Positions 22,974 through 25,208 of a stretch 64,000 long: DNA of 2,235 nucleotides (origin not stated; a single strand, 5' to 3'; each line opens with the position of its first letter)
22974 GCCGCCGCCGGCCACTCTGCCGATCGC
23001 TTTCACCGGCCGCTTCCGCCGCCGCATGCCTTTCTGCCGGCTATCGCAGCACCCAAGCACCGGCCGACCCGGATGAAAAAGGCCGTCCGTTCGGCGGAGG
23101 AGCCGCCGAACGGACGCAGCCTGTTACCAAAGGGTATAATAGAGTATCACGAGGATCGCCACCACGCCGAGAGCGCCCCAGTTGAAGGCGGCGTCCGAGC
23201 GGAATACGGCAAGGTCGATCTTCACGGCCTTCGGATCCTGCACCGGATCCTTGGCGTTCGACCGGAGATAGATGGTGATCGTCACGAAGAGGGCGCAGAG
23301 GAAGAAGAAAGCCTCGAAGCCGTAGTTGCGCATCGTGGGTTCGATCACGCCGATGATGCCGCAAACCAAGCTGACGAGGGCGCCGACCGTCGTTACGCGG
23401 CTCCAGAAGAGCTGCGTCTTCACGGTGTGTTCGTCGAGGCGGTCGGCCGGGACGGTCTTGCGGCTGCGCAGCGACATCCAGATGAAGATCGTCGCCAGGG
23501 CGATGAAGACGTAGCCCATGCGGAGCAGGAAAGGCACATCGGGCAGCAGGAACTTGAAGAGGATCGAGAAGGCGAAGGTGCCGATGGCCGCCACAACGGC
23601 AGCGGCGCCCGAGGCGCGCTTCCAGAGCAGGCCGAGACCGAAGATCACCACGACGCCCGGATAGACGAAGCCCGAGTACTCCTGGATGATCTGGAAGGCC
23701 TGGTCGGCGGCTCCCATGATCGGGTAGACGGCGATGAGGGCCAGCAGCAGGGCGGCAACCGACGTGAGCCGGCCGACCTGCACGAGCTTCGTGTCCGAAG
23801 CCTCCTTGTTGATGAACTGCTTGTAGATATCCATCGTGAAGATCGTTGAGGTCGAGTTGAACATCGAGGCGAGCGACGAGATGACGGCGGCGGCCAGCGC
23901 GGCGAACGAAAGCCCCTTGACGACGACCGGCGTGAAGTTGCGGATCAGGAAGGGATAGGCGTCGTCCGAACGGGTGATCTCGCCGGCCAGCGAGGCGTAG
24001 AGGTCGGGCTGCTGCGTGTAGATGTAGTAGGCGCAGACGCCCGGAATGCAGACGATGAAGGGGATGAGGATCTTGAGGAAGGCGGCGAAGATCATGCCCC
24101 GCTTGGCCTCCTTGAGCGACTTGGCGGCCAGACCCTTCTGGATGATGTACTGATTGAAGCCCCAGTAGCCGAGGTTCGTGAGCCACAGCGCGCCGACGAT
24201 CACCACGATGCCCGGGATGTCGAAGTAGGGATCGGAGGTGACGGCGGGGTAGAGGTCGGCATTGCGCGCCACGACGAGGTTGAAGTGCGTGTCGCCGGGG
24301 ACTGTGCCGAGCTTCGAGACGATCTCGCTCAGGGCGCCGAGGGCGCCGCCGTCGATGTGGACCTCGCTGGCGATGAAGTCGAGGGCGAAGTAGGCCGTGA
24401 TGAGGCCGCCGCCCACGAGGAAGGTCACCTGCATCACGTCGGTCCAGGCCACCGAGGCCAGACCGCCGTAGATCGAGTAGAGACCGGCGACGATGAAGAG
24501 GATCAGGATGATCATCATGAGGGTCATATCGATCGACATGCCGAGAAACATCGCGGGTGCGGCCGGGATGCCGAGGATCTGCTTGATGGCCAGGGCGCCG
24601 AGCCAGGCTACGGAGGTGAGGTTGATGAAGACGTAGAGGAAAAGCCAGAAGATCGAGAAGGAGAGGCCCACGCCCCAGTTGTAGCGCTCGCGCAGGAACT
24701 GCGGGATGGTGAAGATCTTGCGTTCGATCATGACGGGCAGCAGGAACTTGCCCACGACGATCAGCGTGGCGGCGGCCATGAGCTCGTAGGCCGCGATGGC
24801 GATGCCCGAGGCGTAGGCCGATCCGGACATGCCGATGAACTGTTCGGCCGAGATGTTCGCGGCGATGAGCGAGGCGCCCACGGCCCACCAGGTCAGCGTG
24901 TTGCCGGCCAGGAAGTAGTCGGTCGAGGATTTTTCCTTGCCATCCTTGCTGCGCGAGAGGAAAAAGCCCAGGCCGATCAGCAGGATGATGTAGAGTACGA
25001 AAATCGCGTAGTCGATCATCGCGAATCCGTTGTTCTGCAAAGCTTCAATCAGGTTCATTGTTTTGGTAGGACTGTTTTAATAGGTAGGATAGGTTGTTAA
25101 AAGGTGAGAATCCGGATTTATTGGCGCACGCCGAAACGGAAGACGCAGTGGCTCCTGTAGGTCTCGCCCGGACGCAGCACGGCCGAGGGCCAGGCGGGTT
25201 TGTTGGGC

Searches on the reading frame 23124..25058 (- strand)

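Call 10: search_protein_families(library=ncbifam, proteins=[window:23124-25058:-])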
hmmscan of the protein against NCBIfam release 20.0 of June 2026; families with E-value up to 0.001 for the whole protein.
window:23124-25058:- (644 aa): 8 families
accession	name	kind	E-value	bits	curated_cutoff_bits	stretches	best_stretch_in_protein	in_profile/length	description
NF007790.0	PRK10484.1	equivalog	1.6e-93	314.3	401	1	16-566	5-517/527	solute:sodium symporter family transporter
TIGR00813.1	sss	superfamily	1.1e-92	311.3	184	1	48-492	1-409/411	sodium/solute symporter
TIGR02121.1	Na_Pro_sym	equivalog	1.2e-18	67.1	515.5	1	18-503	5-439/488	sodium/proline symporter PutP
TIGR02119.1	panF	equivalog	1.2e-14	54.2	328.05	1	20-507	7-443/471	sodium/pantothenate symporter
TIGR03648.1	Na_symport_lg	subfamily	1.7e-13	49.8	320.75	2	23-224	2-189/547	VC_2705 family sodium/solute symporter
NF011948.0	PRK15419.1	equivalog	1.3e-09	37.5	955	1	291-521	241-464/502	sodium/proline symporter PutP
NF046076.1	monocarbox_MctP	equivalog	2.1e-06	26.7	625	1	310-451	261-390/481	monocarboxylate uptake permease MctP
NF058657.1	MncbAcdTpMctC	equivalog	1.5e-05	23.6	670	0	365-506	317-457/527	monocarboxylic acid transporter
